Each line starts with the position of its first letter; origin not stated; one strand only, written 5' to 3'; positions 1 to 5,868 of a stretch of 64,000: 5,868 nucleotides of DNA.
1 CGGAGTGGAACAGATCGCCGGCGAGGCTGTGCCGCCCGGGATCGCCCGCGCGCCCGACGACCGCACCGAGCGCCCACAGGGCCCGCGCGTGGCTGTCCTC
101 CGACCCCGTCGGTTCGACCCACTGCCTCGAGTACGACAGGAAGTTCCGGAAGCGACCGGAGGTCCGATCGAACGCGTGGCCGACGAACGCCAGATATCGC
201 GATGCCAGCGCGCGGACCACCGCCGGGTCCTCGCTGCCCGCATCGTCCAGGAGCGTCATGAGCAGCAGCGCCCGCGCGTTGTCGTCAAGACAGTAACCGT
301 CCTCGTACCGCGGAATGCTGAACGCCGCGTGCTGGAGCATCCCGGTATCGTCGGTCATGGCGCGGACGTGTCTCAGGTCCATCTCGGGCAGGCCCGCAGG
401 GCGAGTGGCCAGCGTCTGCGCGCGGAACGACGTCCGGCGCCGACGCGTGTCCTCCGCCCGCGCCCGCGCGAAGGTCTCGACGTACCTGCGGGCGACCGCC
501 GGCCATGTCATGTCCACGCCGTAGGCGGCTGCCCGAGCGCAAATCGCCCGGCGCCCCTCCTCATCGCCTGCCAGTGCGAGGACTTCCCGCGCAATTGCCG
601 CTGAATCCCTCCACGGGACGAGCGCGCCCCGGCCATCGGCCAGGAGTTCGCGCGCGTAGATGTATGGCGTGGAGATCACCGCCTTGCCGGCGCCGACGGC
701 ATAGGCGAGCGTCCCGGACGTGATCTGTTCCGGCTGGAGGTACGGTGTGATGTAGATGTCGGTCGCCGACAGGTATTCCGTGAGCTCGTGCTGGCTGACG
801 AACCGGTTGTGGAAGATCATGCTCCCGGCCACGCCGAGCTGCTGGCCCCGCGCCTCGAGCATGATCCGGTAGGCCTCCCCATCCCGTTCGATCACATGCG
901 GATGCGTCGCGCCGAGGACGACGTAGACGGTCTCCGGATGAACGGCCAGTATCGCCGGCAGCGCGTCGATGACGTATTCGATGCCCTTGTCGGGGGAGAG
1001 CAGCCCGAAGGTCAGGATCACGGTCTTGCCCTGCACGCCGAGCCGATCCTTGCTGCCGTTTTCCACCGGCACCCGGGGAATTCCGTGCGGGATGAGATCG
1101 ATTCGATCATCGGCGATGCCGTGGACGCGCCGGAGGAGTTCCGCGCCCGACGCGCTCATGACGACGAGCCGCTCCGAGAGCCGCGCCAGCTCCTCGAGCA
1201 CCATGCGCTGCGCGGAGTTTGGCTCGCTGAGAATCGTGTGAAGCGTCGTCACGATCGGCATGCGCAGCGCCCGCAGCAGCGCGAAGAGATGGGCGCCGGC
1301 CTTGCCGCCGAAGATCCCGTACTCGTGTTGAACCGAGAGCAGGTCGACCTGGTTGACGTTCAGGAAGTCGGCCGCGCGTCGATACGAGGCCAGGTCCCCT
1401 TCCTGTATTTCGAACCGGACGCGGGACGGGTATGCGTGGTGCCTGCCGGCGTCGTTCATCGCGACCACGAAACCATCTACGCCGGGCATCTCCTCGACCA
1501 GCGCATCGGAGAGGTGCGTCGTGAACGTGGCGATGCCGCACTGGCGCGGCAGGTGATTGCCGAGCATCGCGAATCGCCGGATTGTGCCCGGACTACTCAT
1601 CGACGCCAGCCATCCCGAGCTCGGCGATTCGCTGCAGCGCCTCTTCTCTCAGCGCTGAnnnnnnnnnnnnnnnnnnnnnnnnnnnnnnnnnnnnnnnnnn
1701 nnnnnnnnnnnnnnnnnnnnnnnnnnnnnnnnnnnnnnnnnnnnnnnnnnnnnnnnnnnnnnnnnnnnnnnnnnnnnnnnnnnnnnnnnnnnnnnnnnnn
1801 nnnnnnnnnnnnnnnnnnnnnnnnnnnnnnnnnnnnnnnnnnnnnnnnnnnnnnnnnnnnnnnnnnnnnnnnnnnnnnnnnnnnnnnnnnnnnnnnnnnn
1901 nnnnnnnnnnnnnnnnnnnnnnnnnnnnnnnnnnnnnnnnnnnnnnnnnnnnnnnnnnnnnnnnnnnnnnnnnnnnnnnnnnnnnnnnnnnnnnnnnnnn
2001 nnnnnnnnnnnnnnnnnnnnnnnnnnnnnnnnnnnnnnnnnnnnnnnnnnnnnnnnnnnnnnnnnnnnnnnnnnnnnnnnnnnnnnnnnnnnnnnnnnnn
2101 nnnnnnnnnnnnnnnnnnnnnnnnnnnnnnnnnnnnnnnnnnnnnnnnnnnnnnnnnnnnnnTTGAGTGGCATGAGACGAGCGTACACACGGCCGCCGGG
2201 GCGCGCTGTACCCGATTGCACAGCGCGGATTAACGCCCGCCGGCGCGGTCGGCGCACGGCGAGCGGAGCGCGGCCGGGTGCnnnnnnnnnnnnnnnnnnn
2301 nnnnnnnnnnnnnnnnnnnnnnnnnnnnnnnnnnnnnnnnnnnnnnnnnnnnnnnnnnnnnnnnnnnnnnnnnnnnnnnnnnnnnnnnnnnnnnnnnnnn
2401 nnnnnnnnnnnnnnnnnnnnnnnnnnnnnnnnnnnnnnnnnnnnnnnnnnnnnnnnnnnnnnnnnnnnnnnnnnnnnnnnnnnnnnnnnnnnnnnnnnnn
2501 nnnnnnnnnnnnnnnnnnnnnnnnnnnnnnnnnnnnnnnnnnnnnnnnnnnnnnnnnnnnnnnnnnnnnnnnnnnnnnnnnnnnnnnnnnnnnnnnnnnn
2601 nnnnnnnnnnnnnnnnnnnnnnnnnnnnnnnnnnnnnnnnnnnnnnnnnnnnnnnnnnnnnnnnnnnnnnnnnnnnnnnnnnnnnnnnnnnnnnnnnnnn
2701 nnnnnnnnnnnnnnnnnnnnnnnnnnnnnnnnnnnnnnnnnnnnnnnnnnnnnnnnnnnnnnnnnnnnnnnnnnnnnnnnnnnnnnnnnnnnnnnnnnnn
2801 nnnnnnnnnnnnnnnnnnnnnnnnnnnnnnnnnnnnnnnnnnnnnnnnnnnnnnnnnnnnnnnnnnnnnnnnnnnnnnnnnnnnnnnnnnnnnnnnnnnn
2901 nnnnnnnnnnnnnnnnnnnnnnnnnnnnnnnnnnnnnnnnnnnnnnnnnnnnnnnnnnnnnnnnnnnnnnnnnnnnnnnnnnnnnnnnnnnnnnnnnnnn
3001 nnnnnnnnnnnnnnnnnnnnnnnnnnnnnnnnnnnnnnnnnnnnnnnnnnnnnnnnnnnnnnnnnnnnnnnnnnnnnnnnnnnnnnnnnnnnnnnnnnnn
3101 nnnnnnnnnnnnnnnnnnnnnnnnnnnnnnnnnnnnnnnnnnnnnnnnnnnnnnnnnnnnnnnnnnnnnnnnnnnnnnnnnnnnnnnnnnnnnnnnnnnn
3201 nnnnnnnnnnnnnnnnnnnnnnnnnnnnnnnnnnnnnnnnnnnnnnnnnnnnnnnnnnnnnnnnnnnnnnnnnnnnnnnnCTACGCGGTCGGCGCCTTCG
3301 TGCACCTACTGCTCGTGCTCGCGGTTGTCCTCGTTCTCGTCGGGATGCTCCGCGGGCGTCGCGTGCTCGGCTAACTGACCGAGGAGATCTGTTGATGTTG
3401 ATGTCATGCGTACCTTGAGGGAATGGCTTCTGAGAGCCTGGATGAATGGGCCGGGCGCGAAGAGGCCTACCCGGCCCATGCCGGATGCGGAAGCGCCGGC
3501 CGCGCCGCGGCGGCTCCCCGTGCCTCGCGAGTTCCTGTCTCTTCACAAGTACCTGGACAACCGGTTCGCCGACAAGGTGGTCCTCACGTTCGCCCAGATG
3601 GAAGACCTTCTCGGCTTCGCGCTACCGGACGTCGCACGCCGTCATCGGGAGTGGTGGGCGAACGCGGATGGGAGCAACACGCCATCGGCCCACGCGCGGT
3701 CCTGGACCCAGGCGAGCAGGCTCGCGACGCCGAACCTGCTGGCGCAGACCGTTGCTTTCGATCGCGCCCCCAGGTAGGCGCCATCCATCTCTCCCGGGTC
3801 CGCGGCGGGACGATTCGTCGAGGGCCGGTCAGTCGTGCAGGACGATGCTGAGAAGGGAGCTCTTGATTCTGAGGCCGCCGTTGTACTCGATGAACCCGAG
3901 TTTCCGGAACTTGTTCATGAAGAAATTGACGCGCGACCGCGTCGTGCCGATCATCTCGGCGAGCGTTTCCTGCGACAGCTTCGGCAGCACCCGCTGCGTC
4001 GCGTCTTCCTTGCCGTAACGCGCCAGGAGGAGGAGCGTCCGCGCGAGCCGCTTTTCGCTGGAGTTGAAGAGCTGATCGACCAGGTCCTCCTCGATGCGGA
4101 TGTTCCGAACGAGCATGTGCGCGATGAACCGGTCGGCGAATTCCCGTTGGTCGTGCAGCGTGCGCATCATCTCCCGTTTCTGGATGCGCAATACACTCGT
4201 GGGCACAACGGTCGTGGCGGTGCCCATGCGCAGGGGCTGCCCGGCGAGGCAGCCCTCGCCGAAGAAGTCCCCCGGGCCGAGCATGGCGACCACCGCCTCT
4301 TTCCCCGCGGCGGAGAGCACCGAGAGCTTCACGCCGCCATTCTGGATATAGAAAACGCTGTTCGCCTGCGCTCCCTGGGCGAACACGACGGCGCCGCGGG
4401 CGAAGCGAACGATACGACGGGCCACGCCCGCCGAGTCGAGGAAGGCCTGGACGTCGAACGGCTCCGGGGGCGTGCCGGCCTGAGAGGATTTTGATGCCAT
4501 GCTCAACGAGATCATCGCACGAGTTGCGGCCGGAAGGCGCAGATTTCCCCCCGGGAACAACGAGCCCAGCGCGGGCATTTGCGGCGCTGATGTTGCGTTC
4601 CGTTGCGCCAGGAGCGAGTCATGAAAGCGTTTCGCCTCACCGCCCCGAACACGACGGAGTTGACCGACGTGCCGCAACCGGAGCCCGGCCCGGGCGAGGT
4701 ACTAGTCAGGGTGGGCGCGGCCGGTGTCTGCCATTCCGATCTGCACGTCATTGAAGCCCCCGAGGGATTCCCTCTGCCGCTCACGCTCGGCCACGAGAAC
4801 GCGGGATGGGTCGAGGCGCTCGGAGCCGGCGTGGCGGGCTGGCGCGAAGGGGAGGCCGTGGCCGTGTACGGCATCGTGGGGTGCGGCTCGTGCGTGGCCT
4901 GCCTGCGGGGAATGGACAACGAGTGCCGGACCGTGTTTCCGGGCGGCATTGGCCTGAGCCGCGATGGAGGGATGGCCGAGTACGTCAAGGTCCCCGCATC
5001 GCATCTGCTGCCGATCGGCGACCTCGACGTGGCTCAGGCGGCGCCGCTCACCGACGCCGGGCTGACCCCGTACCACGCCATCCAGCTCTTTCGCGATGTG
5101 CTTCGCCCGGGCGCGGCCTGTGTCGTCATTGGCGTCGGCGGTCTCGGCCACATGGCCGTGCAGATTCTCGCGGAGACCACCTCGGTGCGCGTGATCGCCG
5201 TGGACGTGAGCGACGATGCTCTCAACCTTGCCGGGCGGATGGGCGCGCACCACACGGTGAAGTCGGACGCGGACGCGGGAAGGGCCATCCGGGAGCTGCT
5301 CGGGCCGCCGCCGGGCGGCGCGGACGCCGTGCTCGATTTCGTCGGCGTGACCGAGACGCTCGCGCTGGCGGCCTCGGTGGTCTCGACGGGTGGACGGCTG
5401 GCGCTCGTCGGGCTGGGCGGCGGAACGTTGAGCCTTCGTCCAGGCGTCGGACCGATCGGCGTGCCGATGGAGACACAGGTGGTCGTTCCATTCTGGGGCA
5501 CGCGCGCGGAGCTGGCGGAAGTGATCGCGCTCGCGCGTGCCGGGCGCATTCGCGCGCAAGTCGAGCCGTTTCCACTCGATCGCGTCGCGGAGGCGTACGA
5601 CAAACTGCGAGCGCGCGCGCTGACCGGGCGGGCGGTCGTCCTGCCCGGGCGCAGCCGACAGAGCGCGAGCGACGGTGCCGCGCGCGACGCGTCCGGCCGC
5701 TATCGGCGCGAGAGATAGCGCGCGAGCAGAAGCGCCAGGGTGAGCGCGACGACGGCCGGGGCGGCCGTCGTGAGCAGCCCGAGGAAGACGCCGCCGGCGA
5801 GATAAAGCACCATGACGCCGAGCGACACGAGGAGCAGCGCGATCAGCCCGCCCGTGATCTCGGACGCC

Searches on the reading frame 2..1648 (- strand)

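Call 52: search_protein_families(library=pfam, proteins=[window:2-1648:-], max_evalue=0.001)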
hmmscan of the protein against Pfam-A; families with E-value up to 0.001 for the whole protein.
window:2-1648:- (549 aa): 3 families
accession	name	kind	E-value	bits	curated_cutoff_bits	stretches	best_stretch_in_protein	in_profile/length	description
PF13692.12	Glyco_trans_1_4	-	1.7e-14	54.7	27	1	209-361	2-141/142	Glycosyl transferases group 1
PF00534.26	Glycos_transf_1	-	7.4e-13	48.8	26.4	1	206-369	13-165/172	Glycosyl transferases group 1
PF13439.12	Glyco_transf_4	-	3.5e-12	47.1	28.5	1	38-190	3-166/170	Glycosyltransferase Family 4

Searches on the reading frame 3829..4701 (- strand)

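Call 52: search_protein_families(library=pfam, proteins=[window:3829-4701:-], max_evalue=0.001)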
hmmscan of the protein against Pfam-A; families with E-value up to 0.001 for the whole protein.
window:3829-4701:- (290 aa): 2 families
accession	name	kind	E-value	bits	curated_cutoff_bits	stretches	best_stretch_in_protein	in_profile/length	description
PF00027.35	cNMP_binding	-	5.7e-18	65.1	27.5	1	98-182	2-86/89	Cyclic nucleotide-binding domain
PF13545.12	HTH_Crp_2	-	2.7e-12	46.9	27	1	217-280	1-62/70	Crp-like helix-turn-helix domain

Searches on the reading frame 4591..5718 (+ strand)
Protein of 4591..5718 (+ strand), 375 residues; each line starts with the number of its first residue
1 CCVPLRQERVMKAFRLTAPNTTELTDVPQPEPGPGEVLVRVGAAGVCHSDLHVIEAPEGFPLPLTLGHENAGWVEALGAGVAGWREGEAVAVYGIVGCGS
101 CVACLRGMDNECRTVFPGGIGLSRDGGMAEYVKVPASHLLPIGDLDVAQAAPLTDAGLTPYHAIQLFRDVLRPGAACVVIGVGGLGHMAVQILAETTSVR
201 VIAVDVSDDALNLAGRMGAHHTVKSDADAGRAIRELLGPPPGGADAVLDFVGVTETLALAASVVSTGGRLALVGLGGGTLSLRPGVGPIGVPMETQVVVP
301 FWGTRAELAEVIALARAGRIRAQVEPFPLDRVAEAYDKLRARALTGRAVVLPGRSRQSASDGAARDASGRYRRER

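Call 52: search_protein_families(library=pfam, proteins=[window:4591-5718:+], max_evalue=0.001)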
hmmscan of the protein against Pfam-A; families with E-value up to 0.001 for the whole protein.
window:4591-5718:+ (375 aa): 3 families
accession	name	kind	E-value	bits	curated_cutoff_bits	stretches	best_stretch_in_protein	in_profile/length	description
PF08240.17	ADH_N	-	3.2e-28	98.5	23.5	1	33-143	1-103/104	Alcohol dehydrogenase GroES-like domain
PF00107.32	ADH_zinc_N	-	1.6e-19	70.5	31.8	1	184-314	1-126/129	Zinc-binding dehydrogenase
PF13602.12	ADH_zinc_N_2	-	2.8e-12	48.1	27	1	218-350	2-134/134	Zinc-binding dehydrogenase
